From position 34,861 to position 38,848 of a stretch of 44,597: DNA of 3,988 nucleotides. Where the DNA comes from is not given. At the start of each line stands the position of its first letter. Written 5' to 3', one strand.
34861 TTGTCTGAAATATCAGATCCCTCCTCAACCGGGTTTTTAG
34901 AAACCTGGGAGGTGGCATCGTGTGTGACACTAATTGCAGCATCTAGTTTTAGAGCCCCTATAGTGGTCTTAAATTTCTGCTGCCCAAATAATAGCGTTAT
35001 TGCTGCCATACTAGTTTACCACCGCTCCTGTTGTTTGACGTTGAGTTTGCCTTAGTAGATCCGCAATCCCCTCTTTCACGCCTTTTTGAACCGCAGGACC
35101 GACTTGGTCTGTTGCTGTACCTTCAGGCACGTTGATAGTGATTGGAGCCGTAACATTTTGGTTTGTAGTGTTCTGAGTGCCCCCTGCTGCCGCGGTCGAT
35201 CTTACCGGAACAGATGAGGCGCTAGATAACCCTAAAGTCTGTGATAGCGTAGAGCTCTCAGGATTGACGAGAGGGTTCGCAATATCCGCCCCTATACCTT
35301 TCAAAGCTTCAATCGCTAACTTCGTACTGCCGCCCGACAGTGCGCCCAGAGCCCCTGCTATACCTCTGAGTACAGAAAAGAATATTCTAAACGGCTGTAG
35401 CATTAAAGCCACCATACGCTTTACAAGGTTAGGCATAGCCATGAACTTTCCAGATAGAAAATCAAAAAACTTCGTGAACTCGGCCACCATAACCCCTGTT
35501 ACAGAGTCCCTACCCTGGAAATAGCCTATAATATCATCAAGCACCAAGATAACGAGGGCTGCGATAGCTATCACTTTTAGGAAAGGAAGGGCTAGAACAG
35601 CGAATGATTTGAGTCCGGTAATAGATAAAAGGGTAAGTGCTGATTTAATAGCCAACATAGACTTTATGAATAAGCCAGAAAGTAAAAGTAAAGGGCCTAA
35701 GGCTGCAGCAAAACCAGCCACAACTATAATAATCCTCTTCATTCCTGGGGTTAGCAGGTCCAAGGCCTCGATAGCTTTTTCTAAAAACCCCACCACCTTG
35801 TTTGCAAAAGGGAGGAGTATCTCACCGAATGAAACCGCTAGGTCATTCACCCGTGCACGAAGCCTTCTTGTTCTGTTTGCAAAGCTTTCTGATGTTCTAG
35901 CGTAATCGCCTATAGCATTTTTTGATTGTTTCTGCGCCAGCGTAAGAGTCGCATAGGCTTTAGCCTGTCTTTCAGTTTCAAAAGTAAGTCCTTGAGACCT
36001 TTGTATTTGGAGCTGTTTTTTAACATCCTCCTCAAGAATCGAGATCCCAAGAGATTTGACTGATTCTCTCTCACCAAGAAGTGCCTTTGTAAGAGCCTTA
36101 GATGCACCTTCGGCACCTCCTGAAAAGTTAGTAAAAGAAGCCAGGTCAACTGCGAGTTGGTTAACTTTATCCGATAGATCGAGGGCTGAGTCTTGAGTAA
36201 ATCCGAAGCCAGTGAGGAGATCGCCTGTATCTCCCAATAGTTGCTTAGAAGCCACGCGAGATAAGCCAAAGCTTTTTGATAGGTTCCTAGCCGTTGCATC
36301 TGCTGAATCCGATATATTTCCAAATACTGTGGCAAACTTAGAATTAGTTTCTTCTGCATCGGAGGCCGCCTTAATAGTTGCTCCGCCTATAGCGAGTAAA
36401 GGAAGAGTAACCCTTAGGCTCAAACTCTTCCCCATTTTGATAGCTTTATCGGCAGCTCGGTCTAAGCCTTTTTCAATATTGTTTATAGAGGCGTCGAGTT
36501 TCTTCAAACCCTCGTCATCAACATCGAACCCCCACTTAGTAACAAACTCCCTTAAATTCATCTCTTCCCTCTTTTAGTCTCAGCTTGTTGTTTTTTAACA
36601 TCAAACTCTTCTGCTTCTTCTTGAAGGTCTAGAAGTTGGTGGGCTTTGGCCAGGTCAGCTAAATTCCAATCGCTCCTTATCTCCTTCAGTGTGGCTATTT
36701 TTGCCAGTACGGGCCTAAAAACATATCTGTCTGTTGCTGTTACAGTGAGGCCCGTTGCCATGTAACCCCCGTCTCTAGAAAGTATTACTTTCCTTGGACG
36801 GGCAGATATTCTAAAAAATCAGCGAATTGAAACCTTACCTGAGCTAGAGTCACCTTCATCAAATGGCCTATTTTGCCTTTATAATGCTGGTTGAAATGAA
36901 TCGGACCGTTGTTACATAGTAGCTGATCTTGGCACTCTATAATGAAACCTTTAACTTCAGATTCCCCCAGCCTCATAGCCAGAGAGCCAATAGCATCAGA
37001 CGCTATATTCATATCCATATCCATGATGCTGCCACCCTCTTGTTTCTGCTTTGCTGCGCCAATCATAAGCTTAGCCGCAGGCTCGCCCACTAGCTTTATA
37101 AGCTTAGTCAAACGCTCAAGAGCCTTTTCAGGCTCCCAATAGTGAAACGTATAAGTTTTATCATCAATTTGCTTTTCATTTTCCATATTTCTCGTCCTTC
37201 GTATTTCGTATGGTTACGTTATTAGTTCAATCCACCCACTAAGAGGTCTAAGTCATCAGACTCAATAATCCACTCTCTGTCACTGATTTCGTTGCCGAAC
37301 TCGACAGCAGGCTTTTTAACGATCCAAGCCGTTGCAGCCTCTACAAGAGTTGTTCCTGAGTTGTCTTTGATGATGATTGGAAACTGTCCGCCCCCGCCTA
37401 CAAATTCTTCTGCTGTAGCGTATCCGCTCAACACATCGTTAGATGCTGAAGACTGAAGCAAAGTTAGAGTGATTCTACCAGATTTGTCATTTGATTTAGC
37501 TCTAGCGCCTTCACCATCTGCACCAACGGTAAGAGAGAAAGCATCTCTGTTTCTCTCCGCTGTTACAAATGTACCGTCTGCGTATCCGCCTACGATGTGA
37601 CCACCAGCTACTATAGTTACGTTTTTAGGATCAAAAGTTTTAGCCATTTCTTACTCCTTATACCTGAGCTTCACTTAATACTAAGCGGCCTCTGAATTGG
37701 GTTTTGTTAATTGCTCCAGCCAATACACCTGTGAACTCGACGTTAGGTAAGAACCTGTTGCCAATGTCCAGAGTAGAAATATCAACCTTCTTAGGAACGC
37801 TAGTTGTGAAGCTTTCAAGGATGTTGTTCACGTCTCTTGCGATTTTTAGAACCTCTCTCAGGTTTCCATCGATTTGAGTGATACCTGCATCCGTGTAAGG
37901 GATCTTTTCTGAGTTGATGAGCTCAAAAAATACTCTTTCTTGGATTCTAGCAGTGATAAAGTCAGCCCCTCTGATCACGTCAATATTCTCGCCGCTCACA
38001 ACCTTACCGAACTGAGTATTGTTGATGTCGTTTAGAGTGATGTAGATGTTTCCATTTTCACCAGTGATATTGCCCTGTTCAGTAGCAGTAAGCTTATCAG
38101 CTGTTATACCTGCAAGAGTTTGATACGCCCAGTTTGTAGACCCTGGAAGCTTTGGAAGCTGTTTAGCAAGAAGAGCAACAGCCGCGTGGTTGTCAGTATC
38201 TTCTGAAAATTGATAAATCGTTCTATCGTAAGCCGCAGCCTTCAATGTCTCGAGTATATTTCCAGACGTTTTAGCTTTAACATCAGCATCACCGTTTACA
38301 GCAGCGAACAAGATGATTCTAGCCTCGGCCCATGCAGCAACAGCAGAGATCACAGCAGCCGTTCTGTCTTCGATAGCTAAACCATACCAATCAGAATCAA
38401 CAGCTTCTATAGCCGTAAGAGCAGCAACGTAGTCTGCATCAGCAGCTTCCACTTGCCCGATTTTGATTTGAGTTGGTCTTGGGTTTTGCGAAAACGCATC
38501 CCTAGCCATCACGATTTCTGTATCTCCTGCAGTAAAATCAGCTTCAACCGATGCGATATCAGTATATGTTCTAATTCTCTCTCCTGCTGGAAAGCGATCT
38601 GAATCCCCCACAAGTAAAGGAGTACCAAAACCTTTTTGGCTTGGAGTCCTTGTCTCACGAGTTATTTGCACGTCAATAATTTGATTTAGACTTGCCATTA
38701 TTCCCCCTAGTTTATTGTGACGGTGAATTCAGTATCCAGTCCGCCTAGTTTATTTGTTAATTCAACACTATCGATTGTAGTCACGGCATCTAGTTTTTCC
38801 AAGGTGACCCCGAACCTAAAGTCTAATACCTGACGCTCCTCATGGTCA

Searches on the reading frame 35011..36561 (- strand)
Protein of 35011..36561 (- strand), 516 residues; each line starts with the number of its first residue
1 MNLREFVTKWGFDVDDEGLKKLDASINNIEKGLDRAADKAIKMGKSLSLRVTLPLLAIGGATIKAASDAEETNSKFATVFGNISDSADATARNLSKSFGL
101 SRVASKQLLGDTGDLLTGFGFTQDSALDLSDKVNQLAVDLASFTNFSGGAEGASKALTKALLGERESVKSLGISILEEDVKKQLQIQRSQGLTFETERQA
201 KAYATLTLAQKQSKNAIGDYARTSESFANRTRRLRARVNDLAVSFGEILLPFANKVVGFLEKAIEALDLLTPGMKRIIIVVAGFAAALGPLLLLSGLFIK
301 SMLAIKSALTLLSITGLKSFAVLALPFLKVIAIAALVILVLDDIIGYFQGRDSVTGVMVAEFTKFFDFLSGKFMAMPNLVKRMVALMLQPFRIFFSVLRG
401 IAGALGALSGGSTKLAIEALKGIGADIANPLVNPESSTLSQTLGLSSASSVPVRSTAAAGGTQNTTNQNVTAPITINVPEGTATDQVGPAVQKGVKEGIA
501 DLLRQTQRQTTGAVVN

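Call 31: search_protein_families(library=phrogs, proteins=[window:35011-36561:-], max_evalue=0.001)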
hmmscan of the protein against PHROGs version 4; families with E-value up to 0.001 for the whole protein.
window:35011-36561:- (516 aa): 13 families
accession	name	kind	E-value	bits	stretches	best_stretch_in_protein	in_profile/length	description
phrog_991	-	tail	3e-21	75.8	1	20-502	242-781/1966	tail length tape measure protein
phrog_1535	-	tail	1.5e-15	57.4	1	22-285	167-416/1152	tail length tape measure protein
phrog_1533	-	tail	1.4e-14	53.7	2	200-337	498-662/1688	tail length tape measure protein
phrog_1293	-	tail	2.4e-11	43.2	1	210-308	445-545/1424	tail length tape measure protein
phrog_1272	-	tail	4.8e-11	42.1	1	225-341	530-670/1606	tail length tape measure protein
phrog_4704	-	tail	4.4e-10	39.8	2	219-304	476-561/625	tail length tape measure protein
phrog_3981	-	tail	3.8e-09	37.2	1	21-423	10-427/584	tail length tape measure protein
phrog_28918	-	unknown function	1.6e-08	33.6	1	121-284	93-254/1445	-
phrog_58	-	tail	1.1e-07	31.6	1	23-354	280-643/1544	tail length tape measure protein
phrog_16297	-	tail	5.3e-06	26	1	299-383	315-391/777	tail length tape measure protein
phrog_28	-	tail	7e-05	22.5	1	24-504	398-762/1228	tail length tape measure protein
phrog_31409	-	tail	0.00013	22.1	1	154-272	167-285/365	tail length tape measure protein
phrog_10030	-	tail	0.00029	19.2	0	43-95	158-210/2105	tail length tape measure protein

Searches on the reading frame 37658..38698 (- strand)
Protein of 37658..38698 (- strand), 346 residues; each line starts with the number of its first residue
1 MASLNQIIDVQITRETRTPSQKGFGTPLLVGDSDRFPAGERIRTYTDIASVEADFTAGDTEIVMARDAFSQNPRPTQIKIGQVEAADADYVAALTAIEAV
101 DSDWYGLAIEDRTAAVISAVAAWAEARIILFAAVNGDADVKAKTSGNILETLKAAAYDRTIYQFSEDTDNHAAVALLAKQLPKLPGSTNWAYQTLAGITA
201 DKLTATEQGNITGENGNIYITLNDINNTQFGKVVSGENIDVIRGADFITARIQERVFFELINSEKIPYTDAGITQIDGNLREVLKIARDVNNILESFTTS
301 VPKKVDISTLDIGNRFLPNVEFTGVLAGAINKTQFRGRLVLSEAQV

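Call 31: search_protein_families(library=phrogs, proteins=[window:37658-38698:-], max_evalue=0.001)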
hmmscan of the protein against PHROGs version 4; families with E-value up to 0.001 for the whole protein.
window:37658-38698:- (346 aa): 2 families
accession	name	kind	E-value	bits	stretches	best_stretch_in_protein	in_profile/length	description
phrog_205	-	tail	3.1e-81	274.5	1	1-344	12-437/455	tail sheath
phrog_9590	-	unknown function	7.6e-27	95.4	1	193-339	218-372/377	-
